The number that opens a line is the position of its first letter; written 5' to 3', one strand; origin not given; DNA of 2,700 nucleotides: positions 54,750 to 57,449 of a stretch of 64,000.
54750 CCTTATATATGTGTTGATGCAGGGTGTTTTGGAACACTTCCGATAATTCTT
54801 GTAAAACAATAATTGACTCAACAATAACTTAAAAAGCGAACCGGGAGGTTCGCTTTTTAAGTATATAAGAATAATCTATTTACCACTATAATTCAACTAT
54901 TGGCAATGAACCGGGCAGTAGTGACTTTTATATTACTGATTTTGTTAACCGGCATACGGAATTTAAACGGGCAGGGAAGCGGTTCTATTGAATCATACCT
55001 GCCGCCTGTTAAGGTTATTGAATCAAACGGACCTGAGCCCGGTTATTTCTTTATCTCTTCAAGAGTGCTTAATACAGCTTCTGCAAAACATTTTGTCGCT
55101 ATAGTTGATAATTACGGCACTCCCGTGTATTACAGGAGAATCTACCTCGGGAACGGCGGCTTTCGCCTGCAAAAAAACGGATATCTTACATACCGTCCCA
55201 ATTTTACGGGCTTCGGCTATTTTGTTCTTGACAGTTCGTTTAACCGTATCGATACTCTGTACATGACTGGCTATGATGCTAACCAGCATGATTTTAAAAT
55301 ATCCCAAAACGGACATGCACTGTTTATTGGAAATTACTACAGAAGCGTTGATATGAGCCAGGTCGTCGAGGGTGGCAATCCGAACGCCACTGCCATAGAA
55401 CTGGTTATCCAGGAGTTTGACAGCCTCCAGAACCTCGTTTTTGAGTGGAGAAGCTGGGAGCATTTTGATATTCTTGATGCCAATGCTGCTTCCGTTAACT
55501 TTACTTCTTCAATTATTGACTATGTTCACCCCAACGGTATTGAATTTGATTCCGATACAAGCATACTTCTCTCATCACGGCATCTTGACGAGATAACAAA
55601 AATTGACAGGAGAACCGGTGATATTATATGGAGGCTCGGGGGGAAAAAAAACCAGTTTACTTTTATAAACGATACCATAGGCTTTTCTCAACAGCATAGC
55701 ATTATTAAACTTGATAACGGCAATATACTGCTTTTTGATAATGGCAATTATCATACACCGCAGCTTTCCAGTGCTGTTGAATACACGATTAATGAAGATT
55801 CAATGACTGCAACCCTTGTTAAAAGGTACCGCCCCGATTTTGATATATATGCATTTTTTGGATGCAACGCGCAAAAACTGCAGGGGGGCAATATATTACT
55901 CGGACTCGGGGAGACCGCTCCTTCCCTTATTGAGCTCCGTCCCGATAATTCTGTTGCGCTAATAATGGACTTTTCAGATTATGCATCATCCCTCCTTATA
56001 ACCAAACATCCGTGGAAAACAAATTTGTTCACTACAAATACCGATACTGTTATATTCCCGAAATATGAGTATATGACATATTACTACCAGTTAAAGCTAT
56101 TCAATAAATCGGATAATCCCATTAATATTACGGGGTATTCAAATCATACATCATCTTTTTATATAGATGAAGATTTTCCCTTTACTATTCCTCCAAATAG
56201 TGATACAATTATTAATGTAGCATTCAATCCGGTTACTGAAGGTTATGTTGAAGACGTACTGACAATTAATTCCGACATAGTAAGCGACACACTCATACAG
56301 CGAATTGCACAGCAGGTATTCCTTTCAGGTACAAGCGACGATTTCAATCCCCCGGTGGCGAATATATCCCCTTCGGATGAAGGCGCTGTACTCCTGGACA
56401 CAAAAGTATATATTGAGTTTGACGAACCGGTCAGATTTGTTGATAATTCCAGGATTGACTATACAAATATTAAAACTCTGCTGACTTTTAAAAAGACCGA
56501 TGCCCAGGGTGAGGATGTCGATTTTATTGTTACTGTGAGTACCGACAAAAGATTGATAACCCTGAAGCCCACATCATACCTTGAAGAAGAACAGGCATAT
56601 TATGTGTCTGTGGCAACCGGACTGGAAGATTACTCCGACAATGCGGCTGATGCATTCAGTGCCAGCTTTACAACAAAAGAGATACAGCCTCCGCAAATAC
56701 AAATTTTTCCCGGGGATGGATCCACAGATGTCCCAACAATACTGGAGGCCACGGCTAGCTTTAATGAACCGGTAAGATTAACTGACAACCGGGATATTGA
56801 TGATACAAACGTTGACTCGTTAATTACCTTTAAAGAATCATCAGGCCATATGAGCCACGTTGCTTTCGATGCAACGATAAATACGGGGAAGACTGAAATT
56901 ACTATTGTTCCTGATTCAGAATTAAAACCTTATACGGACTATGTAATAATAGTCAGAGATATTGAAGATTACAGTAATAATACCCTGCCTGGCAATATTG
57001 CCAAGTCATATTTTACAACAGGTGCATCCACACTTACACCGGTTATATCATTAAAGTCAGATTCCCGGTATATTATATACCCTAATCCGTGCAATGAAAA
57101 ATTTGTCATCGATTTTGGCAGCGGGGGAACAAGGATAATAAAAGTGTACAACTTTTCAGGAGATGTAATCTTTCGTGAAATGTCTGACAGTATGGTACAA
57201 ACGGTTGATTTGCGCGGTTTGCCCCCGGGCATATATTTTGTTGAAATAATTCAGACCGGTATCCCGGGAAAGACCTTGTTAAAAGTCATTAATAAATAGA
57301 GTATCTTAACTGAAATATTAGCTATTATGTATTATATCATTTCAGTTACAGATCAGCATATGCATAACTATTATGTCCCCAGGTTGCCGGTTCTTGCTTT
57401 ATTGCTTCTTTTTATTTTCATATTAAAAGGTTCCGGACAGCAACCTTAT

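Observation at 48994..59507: SusC/SusD locus whose only enzyme candidates are two T9SS-secreted arylsulfotransferase-family propellers, with no glycoside hydrolase, lyase or sulfatase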

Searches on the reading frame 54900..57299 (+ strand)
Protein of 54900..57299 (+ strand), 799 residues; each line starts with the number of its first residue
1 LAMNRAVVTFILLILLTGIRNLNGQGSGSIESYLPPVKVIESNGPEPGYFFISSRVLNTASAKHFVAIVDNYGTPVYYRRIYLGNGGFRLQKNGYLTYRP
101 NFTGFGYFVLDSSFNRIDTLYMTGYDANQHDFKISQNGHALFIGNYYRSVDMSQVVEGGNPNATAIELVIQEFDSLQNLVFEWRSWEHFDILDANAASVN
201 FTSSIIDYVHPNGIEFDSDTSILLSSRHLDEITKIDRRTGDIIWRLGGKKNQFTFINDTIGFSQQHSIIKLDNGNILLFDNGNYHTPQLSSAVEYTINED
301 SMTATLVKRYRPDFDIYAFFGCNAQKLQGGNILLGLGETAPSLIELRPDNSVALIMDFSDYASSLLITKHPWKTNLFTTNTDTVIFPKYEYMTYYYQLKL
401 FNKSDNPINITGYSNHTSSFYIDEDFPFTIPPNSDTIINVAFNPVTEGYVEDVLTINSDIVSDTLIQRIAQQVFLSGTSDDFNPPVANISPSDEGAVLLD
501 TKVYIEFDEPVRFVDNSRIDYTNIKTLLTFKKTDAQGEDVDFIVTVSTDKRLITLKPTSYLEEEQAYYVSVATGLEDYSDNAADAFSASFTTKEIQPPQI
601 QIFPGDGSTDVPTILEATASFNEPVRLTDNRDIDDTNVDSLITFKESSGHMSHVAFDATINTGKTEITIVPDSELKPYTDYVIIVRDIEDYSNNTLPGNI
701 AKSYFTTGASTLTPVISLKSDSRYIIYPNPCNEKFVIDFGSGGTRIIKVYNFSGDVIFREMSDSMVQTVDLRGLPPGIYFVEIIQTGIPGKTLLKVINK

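Call 3: search_protein_families(library=pfam, proteins=[window:54900-57299:+], max_evalue=0.01)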
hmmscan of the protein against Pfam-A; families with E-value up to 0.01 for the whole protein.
window:54900-57299:+ (799 aa): 5 families
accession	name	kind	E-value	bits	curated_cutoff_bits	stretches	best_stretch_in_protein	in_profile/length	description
PF05935.17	Arylsulfotrans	-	5.6e-25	88.6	24.2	1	60-338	24-333/374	Arylsulfotransferase (ASST)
PF13205.12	Big_5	-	1.2e-19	71.4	23.6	2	483-592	4-105/105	Bacterial Ig-like domain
PF14269.12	Arylsulfotran_2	-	7.5e-18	65.4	27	1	114-354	46-296/301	Arylsulfotransferase (ASST)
PF18962.6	Por_Secre_tail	-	4.4e-10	40.1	27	1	726-785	1-64/75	Secretion system C-terminal sorting domain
PF15780.11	ASH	-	0.00016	22.2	27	1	398-461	29-93/98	Abnormal spindle-like microcephaly-assoc'd, ASPM-SPD-2-Hydin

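Call 4: search_protein_families(library=ncbifam, proteins=[window:54900-57299:+], max_evalue=0.01)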
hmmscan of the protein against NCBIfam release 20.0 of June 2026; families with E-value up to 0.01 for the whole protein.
window:54900-57299:+ (799 aa): 3 families
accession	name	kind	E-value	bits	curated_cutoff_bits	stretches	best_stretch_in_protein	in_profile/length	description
TIGR04183.1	Por_Secre_tail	domain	5.1e-09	36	23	1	726-786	1-61/72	T9SS type A sorting domain-containing protein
NF038113.1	T9SSA_dep_M36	equivalog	1.2e-06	27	885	1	720-787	790-859/869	T9SS-dependent M36 family metallopeptidase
NF012200.0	choice_anch_D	domain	0.0058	17.1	45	0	402-459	43-104/108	choice-of-anchor D domain-containing protein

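Call 5: search_solved_structures(query=window:54900-57299:+, max_evalue=1, show_alignments=2)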
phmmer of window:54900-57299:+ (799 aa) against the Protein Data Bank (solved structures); distinct sequences matched with E-value up to 1: 6.
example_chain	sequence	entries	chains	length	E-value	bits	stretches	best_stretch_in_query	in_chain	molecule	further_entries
9kf4_A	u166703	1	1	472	7.2e-27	97.5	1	34-372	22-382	Sulfotransferase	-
9kf6_A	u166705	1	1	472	1.5e-26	96.4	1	34-372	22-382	Sulfotransferase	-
7pzj_A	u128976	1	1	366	0.16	13.7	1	695-784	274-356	Lipase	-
5jvk_A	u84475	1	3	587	0.19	13.4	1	724-787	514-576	Uncharacterized protein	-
8glj_D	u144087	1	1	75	0.25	13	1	723-782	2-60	Por secretion system C-terminal sorting domain-containing protein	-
5gxd_A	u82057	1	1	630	0.92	11.2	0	410-463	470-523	AMP-dependent synthetase and ligase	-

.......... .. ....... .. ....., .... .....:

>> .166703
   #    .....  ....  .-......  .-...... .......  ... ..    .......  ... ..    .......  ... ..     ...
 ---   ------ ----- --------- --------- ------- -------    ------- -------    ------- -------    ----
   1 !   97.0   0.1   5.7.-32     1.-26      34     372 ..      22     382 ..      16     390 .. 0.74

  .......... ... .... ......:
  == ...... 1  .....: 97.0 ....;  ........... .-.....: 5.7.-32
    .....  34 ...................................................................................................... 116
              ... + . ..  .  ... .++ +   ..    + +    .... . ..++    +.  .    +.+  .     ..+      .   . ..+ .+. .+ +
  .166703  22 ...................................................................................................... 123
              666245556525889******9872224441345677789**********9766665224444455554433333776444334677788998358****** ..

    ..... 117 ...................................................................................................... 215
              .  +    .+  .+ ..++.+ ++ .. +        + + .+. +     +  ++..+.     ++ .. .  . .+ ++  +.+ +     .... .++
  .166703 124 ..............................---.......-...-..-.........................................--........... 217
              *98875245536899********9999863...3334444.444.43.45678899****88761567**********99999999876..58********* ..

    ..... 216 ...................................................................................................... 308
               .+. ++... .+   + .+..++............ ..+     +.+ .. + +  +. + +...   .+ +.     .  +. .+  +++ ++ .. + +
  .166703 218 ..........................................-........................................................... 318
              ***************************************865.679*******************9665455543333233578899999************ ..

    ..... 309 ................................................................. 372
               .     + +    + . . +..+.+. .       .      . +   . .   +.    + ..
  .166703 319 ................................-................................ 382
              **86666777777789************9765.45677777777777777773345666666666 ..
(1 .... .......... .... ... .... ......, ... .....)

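Call 14: find_homologous_proteins(query=window:54906-57299:+)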
Query window:54906-57299:+ (797 aa): 2336 proteins with E <= 0.001 among 8000 candidates; the best 120 are listed.
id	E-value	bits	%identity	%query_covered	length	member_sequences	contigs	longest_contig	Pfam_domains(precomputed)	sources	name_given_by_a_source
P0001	0.0e+0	1797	100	100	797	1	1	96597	PF13205.13,PF18962.8,PF14269.13,PF05935.18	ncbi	-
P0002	0.0e+0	1704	94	100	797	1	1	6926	PF13205.13,PF18962.8,PF14269.13,PF05935.18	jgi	jgi:hypothetical protein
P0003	0.0e+0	1675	93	100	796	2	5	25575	PF13205.13,PF18962.8,PF14269.13,PF05935.18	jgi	jgi:hypothetical protein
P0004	0.0e+0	1460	80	100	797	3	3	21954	PF13205.13,PF18962.8,PF14269.13,PF05935.18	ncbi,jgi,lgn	-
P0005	0.0e+0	1439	79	99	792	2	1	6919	PF13205.13,PF18962.8,PF14269.13,PF05935.18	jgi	-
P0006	0.0e+0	1433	78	100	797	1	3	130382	PF13205.13,PF18962.8,PF14269.13,PF05935.18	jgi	jgi:hypothetical protein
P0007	0.0e+0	1426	79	100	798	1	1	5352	PF13205.13,PF18962.8,PF14269.13,PF05935.18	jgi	-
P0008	0.0e+0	1421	78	100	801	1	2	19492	PF13205.13,PF18962.8,PF14269.13,PF05935.18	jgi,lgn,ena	jgi:hypothetical protein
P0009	0.0e+0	1420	77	100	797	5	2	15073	PF13205.13,PF18962.8,PF14269.13,PF05935.18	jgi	jgi:hypothetical protein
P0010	0.0e+0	1419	78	100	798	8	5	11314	PF13205.13,PF18962.8,PF14269.13,PF05935.18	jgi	jgi:hypothetical protein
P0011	0.0e+0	1417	79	98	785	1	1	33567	PF13205.13,PF18962.8,PF14269.13,PF05935.18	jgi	jgi:hypothetical protein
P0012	0.0e+0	1404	77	100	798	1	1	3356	PF13205.13,PF18962.8,PF14269.13,PF05935.18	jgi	jgi:hypothetical protein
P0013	0.0e+0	1318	73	100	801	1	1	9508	PF15780.12,PF13205.13,PF18962.8,PF14269.13,PF05935.18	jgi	jgi:hypothetical protein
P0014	0.0e+0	1287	74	97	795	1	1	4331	PF13205.13,PF18962.8,PF14269.13,PF05935.18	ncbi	-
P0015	0.0e+0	1165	67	97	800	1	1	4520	PF13205.13,PF18962.8,PF14269.13,PF05935.18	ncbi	-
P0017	1.8e-175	604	43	100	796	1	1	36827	PF13205.13,PF18962.8,PF14269.13,PF05935.18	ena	-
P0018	1.0e-166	575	42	95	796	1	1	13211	PF13205.13,PF18962.8,PF14269.13,PF05935.18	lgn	-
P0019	1.0e-163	565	40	97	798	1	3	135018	PF15780.12,PF13205.13,PF18962.8,PF14269.13,PF05935.18,PF19078.7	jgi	jgi:hypothetical protein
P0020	6.3e-162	559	41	96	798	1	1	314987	PF13205.13,PF18962.8,PF14269.13,PF05935.18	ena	-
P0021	1.4e-161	558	40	97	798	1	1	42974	PF15780.12,PF13205.13,PF18962.8,PF14269.13,PF05935.18,PF19078.7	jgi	jgi:hypothetical protein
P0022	1.8e-161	558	38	99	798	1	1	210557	PF15780.12,PF13205.13,PF18962.8,PF14269.13,PF05935.18,PF19078.7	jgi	jgi:hypothetical protein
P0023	5.3e-161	556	40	100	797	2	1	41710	PF13205.13,PF18962.8,PF14269.13,PF05935.18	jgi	-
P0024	6.0e-161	556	40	97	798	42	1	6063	PF13205.13,PF18962.8,PF14269.13,PF05935.18,PF19078.7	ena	-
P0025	1.3e-159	551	39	97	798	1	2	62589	PF13205.13,PF18962.8,PF14269.13,PF05935.18,PF19078.7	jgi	jgi:hypothetical protein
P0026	1.4e-159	551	40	97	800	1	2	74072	PF15780.12,PF13205.13,PF18962.8,PF14269.13,PF05935.18,PF19078.7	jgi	jgi:hypothetical protein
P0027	6.2e-159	549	38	99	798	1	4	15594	PF15780.12,PF13205.13,PF18962.8,PF14269.13,PF05935.18,PF19078.7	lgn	-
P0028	1.1e-158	548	39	98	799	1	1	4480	PF13205.13,PF18962.8,PF14269.13,PF05935.18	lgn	-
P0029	2.3e-158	547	42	73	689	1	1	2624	PF13205.13,PF18962.8,PF14269.13,PF05935.18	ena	-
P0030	4.2e-157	543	39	99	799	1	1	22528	PF13205.13,PF18962.8,PF14269.13,PF05935.18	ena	-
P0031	1.3e-156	541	44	77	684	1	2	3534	PF13205.13,PF18962.8,PF14269.13,PF05935.18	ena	-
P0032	4.2e-156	540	40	94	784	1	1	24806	PF13205.13,PF18962.8,PF14269.13,PF05935.18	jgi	jgi:hypothetical protein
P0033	1.0e-155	539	39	98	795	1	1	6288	PF13205.13,PF18962.8,PF14269.13,PF05935.18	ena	-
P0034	2.7e-155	537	36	100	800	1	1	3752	PF15780.12,PF13205.13,PF18962.8,PF14269.13,PF05935.18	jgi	jgi:hypothetical protein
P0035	1.3e-154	535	44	75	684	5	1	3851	PF13205.13,PF18962.8,PF14269.13,PF05935.18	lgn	-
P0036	1.0e-153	532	45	71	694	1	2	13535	PF18962.8,PF14269.13,PF05935.18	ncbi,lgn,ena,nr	ncbi:MAG: aryl-sulfate sulfotransferase [Bacteroidales bacterium]|nr:aryl-sulfate sulfotransferase [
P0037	2.9e-153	530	45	71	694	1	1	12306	PF18962.8,PF14269.13,PF05935.18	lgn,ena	-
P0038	3.5e-152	527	41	76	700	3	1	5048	PF13205.13,PF18962.8,PF14269.13,PF05935.18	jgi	jgi:hypothetical protein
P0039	1.2e-149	519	38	98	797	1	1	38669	PF13205.13,PF18962.8,PF14269.13,PF05935.18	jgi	jgi:hypothetical protein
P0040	9.9e-149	515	43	74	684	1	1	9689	PF13205.13,PF18962.8,PF14269.13,PF05935.18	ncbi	-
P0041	3.5e-148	514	44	75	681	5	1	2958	PF13205.13,PF18962.8,PF14269.13,PF05935.18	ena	-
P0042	7.4e-148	513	44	73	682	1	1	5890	PF13205.13,PF18962.8,PF14269.13,PF05935.18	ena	-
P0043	2.5e-147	511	45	71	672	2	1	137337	PF13205.13,PF18962.8,PF14269.13,PF05935.18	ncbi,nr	ncbi:MAG: T9SS type A sorting domain-containing protein [Chlorobi bacterium]|nr:T9SS type A sorting 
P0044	6.5e-147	509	44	75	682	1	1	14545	PF13205.13,PF18962.8,PF14269.13,PF05935.18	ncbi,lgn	-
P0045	6.8e-147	509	44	74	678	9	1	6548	PF13205.13,PF18962.8,PF14269.13,PF05935.18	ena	-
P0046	8.2e-146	506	42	76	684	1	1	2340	PF13205.13,PF18962.8,PF14269.13,PF05935.18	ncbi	-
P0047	9.7e-146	506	44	75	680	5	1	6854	PF13205.13,PF18962.8,PF14269.13,PF05935.18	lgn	-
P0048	1.9e-145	505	43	73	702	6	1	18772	PF13205.13,PF18962.8,PF14269.13,PF05935.18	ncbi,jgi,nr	ncbi:MAG TPA: T9SS type A sorting domain-containing protein [Bacteroidetes bacterium]|nr:T9SS type A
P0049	7.4e-145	503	43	75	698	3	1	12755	PF13205.13,PF18962.8,PF14269.13,PF05935.18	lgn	-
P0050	1.7e-144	501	43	74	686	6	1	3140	PF13205.13,PF18962.8,PF14269.13,PF05935.18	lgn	-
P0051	5.4e-144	500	38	97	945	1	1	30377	PF13205.13,PF18962.8,PF14269.13,PF05935.18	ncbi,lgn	-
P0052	5.5e-144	500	43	72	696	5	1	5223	PF13205.13,PF18962.8,PF14269.13,PF05935.18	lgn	-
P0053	9.5e-144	499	41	75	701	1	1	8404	PF07610.18,PF13205.13,PF18962.8,PF14269.13,PF05935.18,PF12371.15,PF22544.3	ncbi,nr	ncbi:MAG: T9SS type A sorting domain-containing protein [Bacteroidia bacterium]|nr:MAG: T9SS type A 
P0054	1.1e-142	495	44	74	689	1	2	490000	PF13205.13,PF18962.8,PF14269.13,PF05935.18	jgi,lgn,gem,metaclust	metaclust:\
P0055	1.1e-142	495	44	73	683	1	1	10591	PF13205.13,PF18962.8,PF14269.13,PF05935.18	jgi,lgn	jgi:hypothetical protein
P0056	1.1e-142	495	42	76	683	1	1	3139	PF13205.13,PF18962.8,PF14269.13,PF05935.18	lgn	-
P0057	1.3e-142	495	43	76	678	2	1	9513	PF13205.13,PF18962.8,PF14269.13,PF05935.18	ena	-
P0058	1.7e-142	495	42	76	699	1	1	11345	PF13205.13,PF18962.8,PF14269.13,PF05935.18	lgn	-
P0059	5.5e-142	493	40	76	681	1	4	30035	PF13205.13,PF18962.8,PF14269.13,PF05935.18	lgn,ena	-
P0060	3.6e-141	490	43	76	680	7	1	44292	PF13205.13,PF18962.8,PF14269.13,PF05935.18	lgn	-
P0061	7.1e-141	489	42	74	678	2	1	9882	PF13205.13,PF18962.8,PF14269.13,PF05935.18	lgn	-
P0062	8.9e-141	489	42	73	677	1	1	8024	PF13205.13,PF18962.8,PF14269.13,PF05935.18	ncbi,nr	ncbi:MAG: aryl-sulfate sulfotransferase [Draconibacterium sp.]|nr:aryl-sulfate sulfotransferase [Dra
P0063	9.2e-141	489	42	75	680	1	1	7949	PF13205.13,PF18962.8,PF14269.13,PF05935.18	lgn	-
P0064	3.4e-140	487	42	75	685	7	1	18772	PF13205.13,PF18962.8,PF14269.13,PF05935.18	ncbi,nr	ncbi:MAG TPA: T9SS type A sorting domain-containing protein [Bacteroidetes bacterium]|nr:T9SS type A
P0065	4.4e-140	487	41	73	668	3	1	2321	PF13205.13,PF18962.8,PF14269.13,PF05935.18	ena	-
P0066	5.4e-140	487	42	76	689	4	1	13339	PF13205.13,PF18962.8,PF14269.13,PF05935.18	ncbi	-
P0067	5.8e-140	486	43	71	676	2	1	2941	PF13205.13,PF18962.8,PF14269.13,PF05935.18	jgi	jgi:hypothetical protein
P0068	7.9e-140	486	41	74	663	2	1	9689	PF18962.8,PF14269.13,PF05935.18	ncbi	-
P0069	1.8e-139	485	41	75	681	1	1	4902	PF13205.13,PF18962.8,PF14269.13,PF05935.18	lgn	-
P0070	4.2e-139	484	42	74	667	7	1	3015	PF13205.13,PF18962.8,PF14269.13,PF05935.18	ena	-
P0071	4.9e-139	483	42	74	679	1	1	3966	PF13205.13,PF18962.8,PF14269.13,PF05935.18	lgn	-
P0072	9.1e-139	482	42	73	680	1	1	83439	PF13205.13,PF18962.8,PF14269.13,PF05935.18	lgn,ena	-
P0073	2.5e-138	481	40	75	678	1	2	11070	PF13205.13,PF18962.8,PF14269.13,PF05935.18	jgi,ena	-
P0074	4.3e-138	480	41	74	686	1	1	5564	PF13205.13,PF18962.8,PF14269.13,PF05935.18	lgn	-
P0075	7.6e-138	479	41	75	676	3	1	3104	PF13205.13,PF18962.8,PF14269.13,PF05935.18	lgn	-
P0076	8.5e-138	479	45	71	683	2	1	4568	PF13205.13,PF18962.8,PF14269.13,PF05935.18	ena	-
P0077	1.0e-137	479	40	73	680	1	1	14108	PF13205.13,PF18962.8,PF14269.13,PF05935.18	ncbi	-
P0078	2.0e-137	478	43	75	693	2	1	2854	PF13205.13,PF18962.8,PF14269.13,PF05935.18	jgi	jgi:hypothetical protein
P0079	2.1e-137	478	43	74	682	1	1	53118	PF13205.13,PF18962.8,PF14269.13,PF05935.18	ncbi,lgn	-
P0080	2.1e-137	478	42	74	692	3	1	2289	PF13205.13,PF18962.8,PF14269.13,PF05935.18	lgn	-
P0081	2.1e-137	478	40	76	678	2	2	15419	PF13205.13,PF18962.8,PF14269.13,PF05935.18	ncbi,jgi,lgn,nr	ncbi:MAG: aryl-sulfate sulfotransferase [Bacteroidetes bacterium]|nr:aryl-sulfate sulfotransferase [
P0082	6.1e-137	476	42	74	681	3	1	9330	PF13205.13,PF18962.8,PF14269.13,PF05935.18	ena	-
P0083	2.4e-136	474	41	76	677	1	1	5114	PF13205.13,PF18962.8,PF14269.13,PF05935.18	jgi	-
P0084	3.1e-136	474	40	79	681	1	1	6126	PF13205.13,PF18962.8,PF14269.13,PF05935.18,PF22544.3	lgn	-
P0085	7.8e-136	473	42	74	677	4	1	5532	PF22073.3,PF13205.13,PF18962.8,PF14269.13,PF05935.18,PF22544.3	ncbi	-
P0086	9.1e-136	473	42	73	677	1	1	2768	PF13205.13,PF18962.8,PF14269.13,PF05935.18,PF22544.3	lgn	-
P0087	1.6e-135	472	41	72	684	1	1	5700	PF13205.13,PF18962.8,PF14269.13,PF05935.18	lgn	-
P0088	2.6e-135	471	43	75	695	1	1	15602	PF13205.13,PF18962.8,PF14269.13,PF05935.18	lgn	-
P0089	4.5e-135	470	41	73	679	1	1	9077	PF13205.13,PF18962.8,PF14269.13,PF05935.18,PF12371.15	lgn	-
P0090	1.0e-134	469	41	74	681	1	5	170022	PF13205.13,PF18962.8,PF14269.13,PF05935.18,PF22544.3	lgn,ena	-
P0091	1.4e-134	469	43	71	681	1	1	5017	PF13205.13,PF18962.8,PF14269.13,PF05935.18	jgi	-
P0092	2.0e-134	468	40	74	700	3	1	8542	PF13205.13,PF18962.8,PF14269.13,PF05935.18,PF22544.3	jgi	jgi:hypothetical protein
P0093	2.3e-134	468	42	73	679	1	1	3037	PF13205.13,PF18962.8,PF14269.13,PF05935.18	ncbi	ncbi:arylsulfotransferase family protein [Bacteroidota bacterium]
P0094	2.6e-134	468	41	74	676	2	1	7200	PF13205.13,PF18962.8,PF14269.13,PF05935.18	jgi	-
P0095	1.2e-133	466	39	80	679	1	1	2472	PF13205.13,PF18962.8,PF14269.13,PF05935.18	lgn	-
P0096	2.1e-133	465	43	74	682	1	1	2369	PF13205.13,PF18962.8,PF14269.13,PF05935.18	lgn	-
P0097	8.7e-133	463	44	70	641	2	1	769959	PF13205.13,PF18962.8,PF14269.13,PF05935.18,PF22544.3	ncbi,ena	-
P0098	2.4e-132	461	38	74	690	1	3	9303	PF18962.8,PF14269.13,PF05935.18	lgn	-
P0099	2.4e-132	461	42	73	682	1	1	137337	PF13205.13,PF18962.8,PF14269.13,PF05935.18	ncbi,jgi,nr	ncbi:MAG: T9SS type A sorting domain-containing protein [Chlorobi bacterium]|nr:T9SS type A sorting 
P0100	1.2e-131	459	41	74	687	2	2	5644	PF15780.12,PF13205.13,PF18962.8,PF14269.13,PF05935.18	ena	-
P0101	1.7e-131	458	40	82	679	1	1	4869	PF13205.13,PF18962.8,PF14269.13,PF05935.18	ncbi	-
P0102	1.8e-131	458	39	76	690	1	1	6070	PF13205.13,PF18962.8,PF14269.13,PF05935.18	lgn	-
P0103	2.1e-131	458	40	74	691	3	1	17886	PF13205.13,PF18962.8,PF14269.13,PF05935.18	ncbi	-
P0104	2.3e-131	458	43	73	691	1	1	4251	PF13205.13,PF18962.8,PF14269.13,PF05935.18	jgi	-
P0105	3.0e-131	458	41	76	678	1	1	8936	PF13205.13,PF18962.8,PF14269.13,PF05935.18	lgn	-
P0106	6.8e-131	456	42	71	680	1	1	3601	PF13205.13,PF18962.8,PF14269.13,PF05935.18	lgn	-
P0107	6.8e-131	456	40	74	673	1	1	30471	PF13205.13,PF18962.8,PF14269.13,PF05935.18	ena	-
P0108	1.0e-130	456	41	75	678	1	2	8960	PF13205.13,PF18962.8,PF14269.13,PF05935.18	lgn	-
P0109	1.1e-130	456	42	73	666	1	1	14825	PF13205.13,PF18962.8,PF14269.13,PF05935.18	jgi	jgi:hypothetical protein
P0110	3.5e-130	454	42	71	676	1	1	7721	PF13205.13,PF18962.8,PF14269.13,PF05935.18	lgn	-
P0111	4.5e-130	454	42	71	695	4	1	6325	PF13205.13,PF18962.8,PF14269.13,PF05935.18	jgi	-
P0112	4.7e-130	454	43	75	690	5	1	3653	PF13205.13,PF18962.8,PF14269.13,PF05935.18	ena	-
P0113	5.1e-130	454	41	71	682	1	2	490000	PF13205.13,PF18962.8,PF14269.13,PF05935.18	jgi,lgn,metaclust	metaclust:\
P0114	6.4e-130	453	36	96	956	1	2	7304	PF13205.13,PF18962.8,PF14269.13,PF05935.18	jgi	-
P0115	1.1e-129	452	42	71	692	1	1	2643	PF13205.13,PF18962.8,PF14269.13,PF05935.18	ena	-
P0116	1.8e-129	452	42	70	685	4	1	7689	PF13205.13,PF18962.8,PF14269.13,PF05935.18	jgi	-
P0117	2.0e-129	452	42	71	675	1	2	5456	PF18962.8,PF14269.13,PF05935.18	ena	-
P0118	4.8e-129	450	40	73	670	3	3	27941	PF13205.13,PF18962.8,PF14269.13,PF05935.18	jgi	-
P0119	1.4e-128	449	41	71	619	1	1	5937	PF13205.13,PF14269.13,PF05935.18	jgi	jgi:hypothetical protein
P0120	1.8e-128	448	43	71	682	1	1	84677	PF13205.13,PF18962.8,PF14269.13,PF05935.18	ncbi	-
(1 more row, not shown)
